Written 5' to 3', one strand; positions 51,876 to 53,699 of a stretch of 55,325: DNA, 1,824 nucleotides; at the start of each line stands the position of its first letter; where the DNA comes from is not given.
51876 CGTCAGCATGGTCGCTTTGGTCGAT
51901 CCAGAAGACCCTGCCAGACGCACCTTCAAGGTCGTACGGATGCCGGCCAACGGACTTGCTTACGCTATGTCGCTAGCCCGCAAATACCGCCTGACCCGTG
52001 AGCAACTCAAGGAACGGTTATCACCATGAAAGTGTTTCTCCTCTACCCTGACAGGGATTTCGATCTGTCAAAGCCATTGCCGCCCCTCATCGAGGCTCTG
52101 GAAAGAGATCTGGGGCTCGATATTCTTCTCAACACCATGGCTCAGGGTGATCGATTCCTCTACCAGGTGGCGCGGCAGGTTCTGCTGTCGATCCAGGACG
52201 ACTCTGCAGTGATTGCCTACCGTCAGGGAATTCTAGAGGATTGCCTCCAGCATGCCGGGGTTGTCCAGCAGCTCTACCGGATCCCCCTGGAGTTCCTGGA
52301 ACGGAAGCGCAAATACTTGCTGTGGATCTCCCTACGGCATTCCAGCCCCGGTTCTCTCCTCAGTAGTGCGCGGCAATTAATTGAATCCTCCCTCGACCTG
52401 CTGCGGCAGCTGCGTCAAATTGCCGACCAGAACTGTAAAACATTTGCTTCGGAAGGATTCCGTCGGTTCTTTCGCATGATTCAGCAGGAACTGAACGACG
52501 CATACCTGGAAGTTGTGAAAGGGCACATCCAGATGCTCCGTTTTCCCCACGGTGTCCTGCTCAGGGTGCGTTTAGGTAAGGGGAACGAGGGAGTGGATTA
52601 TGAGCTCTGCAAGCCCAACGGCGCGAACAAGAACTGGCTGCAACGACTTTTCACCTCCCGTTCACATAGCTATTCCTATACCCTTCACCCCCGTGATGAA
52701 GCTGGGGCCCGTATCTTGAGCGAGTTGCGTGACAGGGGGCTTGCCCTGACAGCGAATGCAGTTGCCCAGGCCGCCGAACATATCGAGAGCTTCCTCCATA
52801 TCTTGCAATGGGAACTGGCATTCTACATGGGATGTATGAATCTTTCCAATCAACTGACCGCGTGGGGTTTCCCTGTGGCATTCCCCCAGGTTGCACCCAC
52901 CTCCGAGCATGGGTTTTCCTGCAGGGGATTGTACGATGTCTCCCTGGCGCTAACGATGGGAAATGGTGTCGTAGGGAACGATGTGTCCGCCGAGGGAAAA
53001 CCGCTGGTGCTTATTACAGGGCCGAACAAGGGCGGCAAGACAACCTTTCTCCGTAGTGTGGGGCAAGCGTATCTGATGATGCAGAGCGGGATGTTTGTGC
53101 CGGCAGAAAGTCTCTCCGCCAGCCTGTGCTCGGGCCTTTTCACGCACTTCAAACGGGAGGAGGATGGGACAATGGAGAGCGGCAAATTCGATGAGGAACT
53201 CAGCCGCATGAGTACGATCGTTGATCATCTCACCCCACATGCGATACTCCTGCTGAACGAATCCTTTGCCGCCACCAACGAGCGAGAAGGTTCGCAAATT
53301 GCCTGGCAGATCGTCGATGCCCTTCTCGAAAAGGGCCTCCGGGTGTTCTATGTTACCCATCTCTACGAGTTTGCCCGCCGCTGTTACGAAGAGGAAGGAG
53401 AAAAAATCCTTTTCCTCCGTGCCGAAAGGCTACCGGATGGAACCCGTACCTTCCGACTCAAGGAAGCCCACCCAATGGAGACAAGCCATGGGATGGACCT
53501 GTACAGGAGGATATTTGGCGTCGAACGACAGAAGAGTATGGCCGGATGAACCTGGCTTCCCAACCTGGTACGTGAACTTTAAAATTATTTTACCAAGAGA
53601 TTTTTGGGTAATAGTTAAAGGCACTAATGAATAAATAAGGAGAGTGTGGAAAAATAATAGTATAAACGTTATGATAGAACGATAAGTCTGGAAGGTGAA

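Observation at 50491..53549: Translationally coupled pair of truncated MutS-family ATPases under fluoride-riboswitch control, next to a type I R-M system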

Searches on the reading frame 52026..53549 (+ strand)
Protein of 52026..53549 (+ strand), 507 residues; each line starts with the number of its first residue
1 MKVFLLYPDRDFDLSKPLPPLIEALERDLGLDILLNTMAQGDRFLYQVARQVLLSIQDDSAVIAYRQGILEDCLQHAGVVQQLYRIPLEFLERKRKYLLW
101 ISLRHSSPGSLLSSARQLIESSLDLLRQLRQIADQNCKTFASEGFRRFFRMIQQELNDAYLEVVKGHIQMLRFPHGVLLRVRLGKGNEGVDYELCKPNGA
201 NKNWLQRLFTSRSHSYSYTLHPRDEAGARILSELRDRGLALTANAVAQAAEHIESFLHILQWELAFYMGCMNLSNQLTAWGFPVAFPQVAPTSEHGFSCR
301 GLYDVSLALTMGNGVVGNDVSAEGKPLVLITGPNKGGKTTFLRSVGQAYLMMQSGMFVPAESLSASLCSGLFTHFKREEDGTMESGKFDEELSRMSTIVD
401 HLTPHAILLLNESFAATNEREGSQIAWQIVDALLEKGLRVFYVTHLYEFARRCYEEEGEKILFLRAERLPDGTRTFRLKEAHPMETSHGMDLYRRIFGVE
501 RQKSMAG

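Call 3: search_protein_families(library=pfam, proteins=[window:52026-53549:+], max_evalue=0.01)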
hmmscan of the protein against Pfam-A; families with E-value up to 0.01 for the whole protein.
window:52026-53549:+ (507 aa): 1 family
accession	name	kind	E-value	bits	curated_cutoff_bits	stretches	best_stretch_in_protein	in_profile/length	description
PF00488.27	MutS_V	-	7.6e-22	78.6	30.2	1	328-490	1-164/188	MutS domain V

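Call 4: search_protein_families(library=ncbifam, proteins=[window:52026-53549:+], max_evalue=0.01)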
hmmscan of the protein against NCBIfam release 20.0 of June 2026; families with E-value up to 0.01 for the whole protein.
window:52026-53549:+ (507 aa): 4 families
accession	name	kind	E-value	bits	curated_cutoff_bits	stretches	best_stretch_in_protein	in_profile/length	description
TIGR01069.2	mutS2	equivalog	2.8e-21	75.6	400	1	244-458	255-461/790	endonuclease MutS2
NF003810.1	PRK05399.1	equivalog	1.5e-20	73.5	480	1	315-451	590-730/793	DNA mismatch repair protein MutS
NF052383.1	ATPase_KamC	equivalog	7.2e-19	67.9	300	1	327-448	309-430/508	lysine 5,6-aminomutase reactivase ATPase KamC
TIGR01070.1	mutS1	equivalog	1.5e-17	63.3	641.7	1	315-451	581-719/840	DNA mismatch repair protein MutS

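Call 5: search_protein_families(library=padloc, proteins=[window:52026-53549:+], max_evalue=0.01)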
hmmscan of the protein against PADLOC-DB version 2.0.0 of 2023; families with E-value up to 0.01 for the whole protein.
window:52026-53549:+ (507 aa): 3 families
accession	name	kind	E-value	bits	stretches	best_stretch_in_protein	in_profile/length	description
PDLC04140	mad8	-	0.00072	17.2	1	318-352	20-54/314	mads_8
PDLC02668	DndD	-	0.0038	14.3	1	322-345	27-50/659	DndD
PDLC02740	PbeC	-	0.0093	12.8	0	323-344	26-47/648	PbeC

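Call 32: search_solved_structures(query=window:52026-53546:+, max_evalue=0.001, show_alignments=1)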
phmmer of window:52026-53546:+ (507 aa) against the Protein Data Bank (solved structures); distinct sequences matched with E-value up to 0.001: 37.
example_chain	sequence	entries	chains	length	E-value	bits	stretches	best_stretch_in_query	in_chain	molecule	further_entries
7vuf_B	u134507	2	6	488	1.7e-17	66.4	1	323-458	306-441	Endonuclease MutS2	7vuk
1ewr_A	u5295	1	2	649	3e-16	62.3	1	317-450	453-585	DNA MISMATCH REPAIR PROTEIN MUTS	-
1ewq_A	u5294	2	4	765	4.1e-16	61.9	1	317-450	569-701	DNA MISMATCH REPAIR PROTEIN MUTS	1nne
1fw6_A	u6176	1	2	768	4.1e-16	61.9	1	317-450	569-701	DNA MISMATCH REPAIR PROTEIN MUTS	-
7qv3_v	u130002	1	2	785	1.5e-14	56.7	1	312-459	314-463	Endonuclease MutS2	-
8qpp_W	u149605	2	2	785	1.5e-14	56.7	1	312-459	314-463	Endonuclease MutS2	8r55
5x9w_A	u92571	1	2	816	3e-14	55.7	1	326-450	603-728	DNA mismatch repair protein MutS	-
5yk4_A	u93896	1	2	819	3e-14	55.7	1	326-450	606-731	DNA mismatch repair protein MutS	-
3k0s_A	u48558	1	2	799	2e-13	53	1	325-464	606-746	DNA mismatch repair protein mutS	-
1ng9_A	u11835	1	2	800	2e-13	53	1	325-464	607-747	DNA mismatch repair protein MutS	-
5akb_A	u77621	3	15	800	2.8e-13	52.6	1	325-464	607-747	DNA MISMATCH REPAIR PROTEIN MUTS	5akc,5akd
7ai6_A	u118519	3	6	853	3e-13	52.4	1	325-464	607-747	DNA mismatch repair protein MutS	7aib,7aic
8r7e_B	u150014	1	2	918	5.9e-13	51.5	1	318-445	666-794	DNA mismatch repair protein Msh3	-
3thw_B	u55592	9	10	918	7.7e-13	51.1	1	318-445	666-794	DNA mismatch repair protein Msh3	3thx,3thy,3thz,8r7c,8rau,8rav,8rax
8rz7_B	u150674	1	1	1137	8e-13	51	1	318-445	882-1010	DNA mismatch repair protein Msh3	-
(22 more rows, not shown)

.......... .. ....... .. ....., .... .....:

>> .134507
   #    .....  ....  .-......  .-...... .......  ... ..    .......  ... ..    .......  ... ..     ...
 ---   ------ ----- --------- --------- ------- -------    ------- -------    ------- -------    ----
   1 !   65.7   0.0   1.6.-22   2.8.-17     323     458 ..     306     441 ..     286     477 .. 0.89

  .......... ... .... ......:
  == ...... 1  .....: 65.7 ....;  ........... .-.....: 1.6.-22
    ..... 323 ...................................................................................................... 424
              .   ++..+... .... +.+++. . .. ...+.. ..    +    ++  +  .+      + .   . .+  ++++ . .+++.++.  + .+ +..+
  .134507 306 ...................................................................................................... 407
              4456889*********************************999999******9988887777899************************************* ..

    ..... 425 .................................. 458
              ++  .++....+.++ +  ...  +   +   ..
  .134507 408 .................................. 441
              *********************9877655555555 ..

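Call 34: find_homologous_proteins(query=window:52026-53546:+, max_evalue=0.00001)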
Query window:52026-53546:+ (507 aa): 7994 proteins with E <= 0.00001 among 8000 candidates; the best 120 are listed.
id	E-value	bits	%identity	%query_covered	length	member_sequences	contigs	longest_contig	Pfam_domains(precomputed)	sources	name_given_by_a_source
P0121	0.0e+0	1144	100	100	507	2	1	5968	PF00488.28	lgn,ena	-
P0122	6.2e-266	901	78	100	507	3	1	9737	PF00488.28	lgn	-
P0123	1.0e-256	870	77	99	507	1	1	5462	PF00488.28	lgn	-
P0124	8.9e-252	854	75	100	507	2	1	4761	PF00488.28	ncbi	ncbi:MAG: MutS-related protein [Anaerolineales bacterium]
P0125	1.8e-248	843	74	100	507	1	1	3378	PF00488.28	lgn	-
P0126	1.2e-237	807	71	100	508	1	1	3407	PF00488.28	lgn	-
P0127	3.8e-237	806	71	100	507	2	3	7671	PF00488.28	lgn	-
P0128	4.8e-234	796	71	100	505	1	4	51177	PF00488.28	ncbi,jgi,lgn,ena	ncbi:MAG: DNA mismatch repair protein MutS [Chloroflexota bacterium]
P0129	1.1e-232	791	71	99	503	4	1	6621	PF00488.28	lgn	-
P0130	1.2e-232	791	70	100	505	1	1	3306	PF00488.28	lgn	-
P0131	4.8e-232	789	70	99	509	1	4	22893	PF00488.28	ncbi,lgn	-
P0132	5.5e-230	782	71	98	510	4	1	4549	PF00488.28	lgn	-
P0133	2.5e-229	780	70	100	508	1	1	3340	PF00488.28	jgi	jgi:DNA mismatch repair protein MutS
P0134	4.4e-229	779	70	98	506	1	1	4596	PF00488.28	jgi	-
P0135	1.5e-228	777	69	100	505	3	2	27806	PF00488.28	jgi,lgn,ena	-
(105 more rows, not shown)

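Call 53: predict_structure(alignment_id=A4)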
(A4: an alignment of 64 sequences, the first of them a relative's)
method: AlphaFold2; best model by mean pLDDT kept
length: 507 residues; sequences in the alignment: 64
mean_pLDDT: 85.0   pTM: 0.84
mean pLDDT of the five models: 85.0, 84.5, 83.2, 82.3, 82.3
residues with pLDDT >= 90: 283; 70-90: 147; 50-70: 45; < 50: 32
segments of 3 or more residues with pLDDT < 50: 199-218, 500-507
pLDDT, mean of each block of 10 residues (from residue 1): 93 89 94 98 97 93 97 98 97 78 65 88 95 95 96 92 90 72 75 65 46 46 73 80 89 94 97 96 95 89 96 89 93 76 97 97 96 81 72 89 95 78 90 94 90 88 88 82 66 56 39
secondary structure, 60 per line:
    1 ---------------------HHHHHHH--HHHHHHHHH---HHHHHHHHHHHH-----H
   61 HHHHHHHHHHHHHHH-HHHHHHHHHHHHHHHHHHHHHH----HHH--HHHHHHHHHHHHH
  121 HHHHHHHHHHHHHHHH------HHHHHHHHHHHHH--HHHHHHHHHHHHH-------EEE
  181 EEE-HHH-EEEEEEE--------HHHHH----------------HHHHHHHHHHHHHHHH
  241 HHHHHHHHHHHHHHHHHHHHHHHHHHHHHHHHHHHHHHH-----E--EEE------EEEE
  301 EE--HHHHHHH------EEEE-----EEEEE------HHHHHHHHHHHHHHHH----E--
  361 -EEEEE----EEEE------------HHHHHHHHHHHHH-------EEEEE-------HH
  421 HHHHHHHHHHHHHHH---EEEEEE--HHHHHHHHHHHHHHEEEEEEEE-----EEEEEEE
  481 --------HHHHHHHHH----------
elements in order: H22-28 H31-39 H43-54 H60-75 H77-98 H108-136 H143-155 H158-170 E178-183 E189-195 H204-208 H225-279 E288-290 E297-302 H305-311 E318-321 E327-331 H338-353 E362-366 E371-374 H387-399 E407-411 H419-435 E439-444 H447-460 E461-468 E474-480 H489-497

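Call 56: fold_search(model_id=the predicted structure, library=pdb)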
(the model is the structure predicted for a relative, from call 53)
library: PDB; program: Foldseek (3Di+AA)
matches with E <= 10: 1322; with E <= 0.001: 173
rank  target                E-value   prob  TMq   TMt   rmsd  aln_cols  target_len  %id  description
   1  8r7v_A                5.6e-19  1.00  0.61  0.38  13.0       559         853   17  MutSbeta bound to compound CHDI-00898647 in the canonical DNA-mismatch bound form (released 2024-10-30)
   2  8olx_A                2.3e-18  1.00  0.59  0.36  12.3       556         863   16  MutSbeta bound to (CAG)2 DNA (canonical form) (released 2023-05-24)
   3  8rb1_A                2.4e-18  1.00  0.57  0.34  12.4       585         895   16  The crystal structure of DNA-bound human MutSbeta (MSH2_K675R/MSH3_K902R) in the canonical mismatch bound conformation (released 2025-06-11)
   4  3zlj_B                4.3e-18  1.00  0.54  0.38  13.5       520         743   16  CRYSTAL STRUCTURE OF FULL-LENGTH E.COLI DNA MISMATCH REPAIR PROTEIN MUTS D835R MUTANT IN COMPLEX WITH GT MISMATCHED DN (released 2013-07-17)
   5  3thw_B                4.3e-18  1.00  0.49  0.31  13.7       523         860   15  Human MutSbeta complexed with an IDL of 4 bases (Loop4) and ADP (released 2011-12-21)
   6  3thz_B                4.3e-18  1.00  0.41  0.26  18.7       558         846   16  Human MutSbeta complexed with an IDL of 6 bases (Loop6) and ADP (released 2011-12-21)
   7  3thz_A                4.8e-18  1.00  0.55  0.33  15.0       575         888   16  Human MutSbeta complexed with an IDL of 6 bases (Loop6) and ADP (released 2011-12-21)
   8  8raw_A                5.9e-18  1.00  0.62  0.38  11.4       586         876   15  The crystal structure of DNA-bound human MutSbeta (MSH2/MSH3_G901D) in the canonical mismatch bound conformation with  (released 2025-06-11)
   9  8rau_A                6.2e-18  1.00  0.58  0.35  12.1       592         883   16  The crystal structure of DNA-bound human MutSbeta (MSH2/MSH3) in the canonical mismatch bound conformation with ADP bo (released 2025-06-11)
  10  3thx_A                6.5e-18  1.00  0.56  0.34  12.7       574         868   17  Human MutSbeta complexed with an IDL of 3 bases (Loop3) and ADP (released 2011-12-21)
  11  8omq_A                9.9e-18  1.00  0.57  0.40  13.2       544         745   16  DNA-unbound MutSbeta-ATP complex (straight clamp form) (released 2023-05-24)
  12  7vuf_D                1.0e-17  1.00  0.48  0.52  16.1       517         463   20  Crystal Structure of the core region of Thermus thermophilus MutS2. (released 2022-04-06)
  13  8raz_B                1.1e-17  1.00  0.40  0.25  18.6       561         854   15  The crystal structure of DNA-bound human MutSbeta (MSH2_E749A/MSH3_E976A) in the canonical mismatch bound conformation (released 2025-06-11)
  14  8raz_A                1.2e-17  1.00  0.57  0.34  13.1       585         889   16  The crystal structure of DNA-bound human MutSbeta (MSH2_E749A/MSH3_E976A) in the canonical mismatch bound conformation (released 2025-06-11)
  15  7ou4_B                1.4e-17  1.00  0.53  0.40   9.8       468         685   16  The structure of MutS bound to one molecule of ATP and one molecule of ADP (released 2022-01-12)
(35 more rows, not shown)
